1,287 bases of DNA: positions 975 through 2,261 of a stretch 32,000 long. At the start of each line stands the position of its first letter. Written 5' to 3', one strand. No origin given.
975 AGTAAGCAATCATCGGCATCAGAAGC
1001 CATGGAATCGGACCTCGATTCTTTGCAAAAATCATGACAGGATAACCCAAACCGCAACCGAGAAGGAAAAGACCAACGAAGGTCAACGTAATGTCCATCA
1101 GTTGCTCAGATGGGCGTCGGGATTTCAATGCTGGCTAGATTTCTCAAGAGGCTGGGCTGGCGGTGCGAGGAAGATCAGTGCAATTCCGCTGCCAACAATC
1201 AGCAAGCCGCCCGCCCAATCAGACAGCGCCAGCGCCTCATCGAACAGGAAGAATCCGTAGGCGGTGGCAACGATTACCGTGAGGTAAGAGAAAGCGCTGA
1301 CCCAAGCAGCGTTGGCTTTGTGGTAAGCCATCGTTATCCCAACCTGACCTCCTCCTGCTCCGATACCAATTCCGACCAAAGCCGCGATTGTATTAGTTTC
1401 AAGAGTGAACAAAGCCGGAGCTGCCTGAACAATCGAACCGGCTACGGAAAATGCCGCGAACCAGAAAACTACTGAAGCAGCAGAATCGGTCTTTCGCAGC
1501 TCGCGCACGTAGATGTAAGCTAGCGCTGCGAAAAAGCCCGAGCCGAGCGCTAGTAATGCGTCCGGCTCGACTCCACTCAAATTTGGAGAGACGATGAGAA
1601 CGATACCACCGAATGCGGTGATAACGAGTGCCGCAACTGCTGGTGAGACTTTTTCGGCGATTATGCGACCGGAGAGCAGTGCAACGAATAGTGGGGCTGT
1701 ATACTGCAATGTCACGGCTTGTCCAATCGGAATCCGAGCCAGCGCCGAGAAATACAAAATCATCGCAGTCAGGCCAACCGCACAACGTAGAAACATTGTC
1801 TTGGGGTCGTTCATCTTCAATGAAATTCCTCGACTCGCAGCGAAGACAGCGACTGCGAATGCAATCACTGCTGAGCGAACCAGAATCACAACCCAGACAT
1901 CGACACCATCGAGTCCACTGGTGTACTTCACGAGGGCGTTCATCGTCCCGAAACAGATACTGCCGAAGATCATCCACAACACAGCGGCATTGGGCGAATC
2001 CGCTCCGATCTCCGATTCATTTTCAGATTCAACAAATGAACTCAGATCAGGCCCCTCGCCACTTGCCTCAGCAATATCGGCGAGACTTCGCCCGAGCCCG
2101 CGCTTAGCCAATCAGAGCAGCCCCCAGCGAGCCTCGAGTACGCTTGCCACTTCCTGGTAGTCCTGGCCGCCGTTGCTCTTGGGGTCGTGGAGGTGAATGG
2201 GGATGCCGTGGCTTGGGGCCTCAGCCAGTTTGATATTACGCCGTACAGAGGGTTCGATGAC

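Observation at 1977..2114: ParB-type N-terminal peptide grafted onto an EamA permease, in frame with parA across a single TGA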

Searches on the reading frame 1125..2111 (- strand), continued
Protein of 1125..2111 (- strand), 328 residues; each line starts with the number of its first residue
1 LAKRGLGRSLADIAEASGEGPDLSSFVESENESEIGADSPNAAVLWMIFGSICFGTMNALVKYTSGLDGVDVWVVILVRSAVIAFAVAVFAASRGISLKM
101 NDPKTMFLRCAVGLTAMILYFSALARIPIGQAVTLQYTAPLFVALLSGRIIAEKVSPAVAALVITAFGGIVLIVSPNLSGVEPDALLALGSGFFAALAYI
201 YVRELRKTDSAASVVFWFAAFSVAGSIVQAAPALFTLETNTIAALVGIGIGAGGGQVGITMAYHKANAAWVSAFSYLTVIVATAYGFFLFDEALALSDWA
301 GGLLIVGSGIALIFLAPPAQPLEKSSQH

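Call 58: find_encoding_contigs(protein=P0126, flank=4000, max_places=1)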
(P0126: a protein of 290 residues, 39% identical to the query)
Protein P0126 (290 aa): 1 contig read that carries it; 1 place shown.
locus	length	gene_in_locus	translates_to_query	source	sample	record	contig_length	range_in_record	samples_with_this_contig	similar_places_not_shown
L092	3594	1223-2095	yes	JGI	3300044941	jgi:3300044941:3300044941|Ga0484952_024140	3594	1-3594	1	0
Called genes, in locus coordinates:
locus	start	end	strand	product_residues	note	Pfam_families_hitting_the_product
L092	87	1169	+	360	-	PF04371:PAD_porph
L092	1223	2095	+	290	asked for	PF00892:EamA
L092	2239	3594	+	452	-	?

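Call 71: predict_structure(alignment_id=A4)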
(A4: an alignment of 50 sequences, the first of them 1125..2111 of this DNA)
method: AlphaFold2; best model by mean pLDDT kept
length: 328 residues; sequences in the alignment: 50
mean_pLDDT: 74.3   pTM: 0.72
mean pLDDT of the five models: 74.3, 63.2, 57.2, 44.3, 41.2
residues with pLDDT >= 90: 32; 70-90: 202; 50-70: 39; < 50: 55
segments of 3 or more residues with pLDDT < 50: 1-37, 149-151, 318-328
pLDDT, mean of each block of 10 residues (from residue 1): 37 44 36 46 83 88 64 85 90 85 85 88 86 82 57 66 88 83 87 76 58 87 88 79 84 83 65 84 90 88 87 60 34
secondary structure, 60 per line:
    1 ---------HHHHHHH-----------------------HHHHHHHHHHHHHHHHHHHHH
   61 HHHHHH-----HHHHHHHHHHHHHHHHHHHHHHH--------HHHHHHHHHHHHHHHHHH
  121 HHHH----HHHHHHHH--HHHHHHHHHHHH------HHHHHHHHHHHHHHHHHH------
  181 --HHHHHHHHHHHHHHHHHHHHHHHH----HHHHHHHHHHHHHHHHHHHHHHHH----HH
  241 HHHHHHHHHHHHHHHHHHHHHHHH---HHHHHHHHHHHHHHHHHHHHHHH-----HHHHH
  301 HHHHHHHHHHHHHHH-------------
elements in order: H10-16 H40-66 H72-94 H103-124 H129-136 H139-150 H157-174 H183-206 H211-234 H239-264 H268-290 H296-315

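Call 73: find_homologous_proteins(query=P0125, max_evalue=1e-20)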
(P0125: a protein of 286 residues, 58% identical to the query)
Query P0125 (286 aa): 885 proteins with E <= 1e-20 among 5252 candidates; the best 120 are listed.
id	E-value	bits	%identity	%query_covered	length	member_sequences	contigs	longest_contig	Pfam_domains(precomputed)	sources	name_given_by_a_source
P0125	1.6e-180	616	100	100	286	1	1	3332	PF00892.27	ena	-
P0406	3.6e-133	461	99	78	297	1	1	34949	PF00892.27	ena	-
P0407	8.6e-133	460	99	78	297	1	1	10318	PF00892.27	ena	-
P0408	8.6e-133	460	99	78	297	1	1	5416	PF00892.27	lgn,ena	-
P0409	2.1e-132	459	99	78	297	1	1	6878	PF00892.27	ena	-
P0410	7.3e-132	457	98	78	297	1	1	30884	PF00892.27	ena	-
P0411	7.3e-132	457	98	78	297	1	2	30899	PF00892.27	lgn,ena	-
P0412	9.7e-132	456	99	78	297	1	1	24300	PF00892.27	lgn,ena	-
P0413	9.8e-132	456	99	78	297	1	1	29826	PF00892.27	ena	-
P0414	1.9e-131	455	98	78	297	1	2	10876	PF00892.27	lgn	-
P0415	2.4e-131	455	98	78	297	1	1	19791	PF00892.27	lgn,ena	-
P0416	2.4e-131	455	98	78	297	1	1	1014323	PF00892.27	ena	-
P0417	2.4e-131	455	98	78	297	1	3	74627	PF00892.27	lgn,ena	-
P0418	2.5e-131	455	98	78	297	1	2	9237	PF00892.27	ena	-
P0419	2.6e-131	455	98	78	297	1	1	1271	PF00892.27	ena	-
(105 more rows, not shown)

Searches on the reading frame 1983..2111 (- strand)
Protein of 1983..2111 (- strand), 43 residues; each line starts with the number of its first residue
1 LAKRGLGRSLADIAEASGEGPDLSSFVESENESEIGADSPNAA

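Call 51: search_protein_families(library=ncbifam, proteins=[window:1983-2111:-], max_evalue=10)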
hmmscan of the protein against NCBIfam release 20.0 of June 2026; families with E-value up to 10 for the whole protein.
seq(43 aa): 0 families

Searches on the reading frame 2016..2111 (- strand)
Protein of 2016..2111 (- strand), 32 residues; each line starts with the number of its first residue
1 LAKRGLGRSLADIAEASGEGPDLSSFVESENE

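Call 22: search_solved_structures(query=A2, max_evalue=10, show_alignments=5)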
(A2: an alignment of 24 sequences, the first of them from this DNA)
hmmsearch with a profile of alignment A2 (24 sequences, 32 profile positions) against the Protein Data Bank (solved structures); distinct sequences matched with E-value up to 10: 7.
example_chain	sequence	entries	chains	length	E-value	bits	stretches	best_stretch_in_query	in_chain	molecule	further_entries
3gx1_A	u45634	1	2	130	0.043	16.8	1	1-15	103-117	Lin1832 protein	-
9p6w_A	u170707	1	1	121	0.29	14.2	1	21-31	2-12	Honey Truffle Active Component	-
6shy_A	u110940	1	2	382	0.93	12.5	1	13-28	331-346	Reducing-end xylose-releasing exo-oligoxylanase Rex8A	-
6srd_A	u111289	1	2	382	0.93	12.5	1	13-28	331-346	Reducing-end xylose-releasing exo-oligoxylanase Rex8A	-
6sud_A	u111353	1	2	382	0.93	12.5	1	13-28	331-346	Reducing-end xylose-releasing exo-oligoxylanase Rex8A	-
6tpp_A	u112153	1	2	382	0.94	12.5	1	13-28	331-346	Reducing-end xylose-releasing exo-oligoxylanase Rex8A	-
6to0_A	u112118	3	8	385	0.95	12.5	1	13-28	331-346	Reducing-end xylose-releasing exo-oligoxylanase Rex8A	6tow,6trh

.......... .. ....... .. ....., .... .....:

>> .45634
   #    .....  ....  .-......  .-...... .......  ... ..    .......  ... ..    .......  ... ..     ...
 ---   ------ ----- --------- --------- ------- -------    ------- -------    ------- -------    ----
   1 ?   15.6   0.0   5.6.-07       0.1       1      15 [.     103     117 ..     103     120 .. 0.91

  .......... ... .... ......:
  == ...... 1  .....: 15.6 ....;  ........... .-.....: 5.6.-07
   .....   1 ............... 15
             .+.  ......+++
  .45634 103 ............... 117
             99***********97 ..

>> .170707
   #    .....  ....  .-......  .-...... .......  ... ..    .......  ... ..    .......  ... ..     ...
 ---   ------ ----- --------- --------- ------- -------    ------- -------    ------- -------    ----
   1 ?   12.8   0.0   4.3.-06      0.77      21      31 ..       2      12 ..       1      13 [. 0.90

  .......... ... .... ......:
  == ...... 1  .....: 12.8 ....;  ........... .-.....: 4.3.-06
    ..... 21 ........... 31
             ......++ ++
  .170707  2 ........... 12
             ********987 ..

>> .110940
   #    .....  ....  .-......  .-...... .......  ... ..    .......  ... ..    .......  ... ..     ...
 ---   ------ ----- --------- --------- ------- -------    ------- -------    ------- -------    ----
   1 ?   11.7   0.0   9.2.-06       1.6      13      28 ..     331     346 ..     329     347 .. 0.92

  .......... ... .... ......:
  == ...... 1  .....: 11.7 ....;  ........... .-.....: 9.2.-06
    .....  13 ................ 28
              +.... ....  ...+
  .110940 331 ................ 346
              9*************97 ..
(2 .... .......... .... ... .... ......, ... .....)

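Call 62: find_related_loci(query=A2, collection=viral_contigs, flank=2500)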
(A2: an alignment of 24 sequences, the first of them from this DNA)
Query A2 (32 aa) in viral_contigs; peptide patterns used: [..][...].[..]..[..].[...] (x = any residue, [..] = any of these).
16 stretches matched a pattern, but none encodes a relative of the query by tblastn (E <= 1e-3).
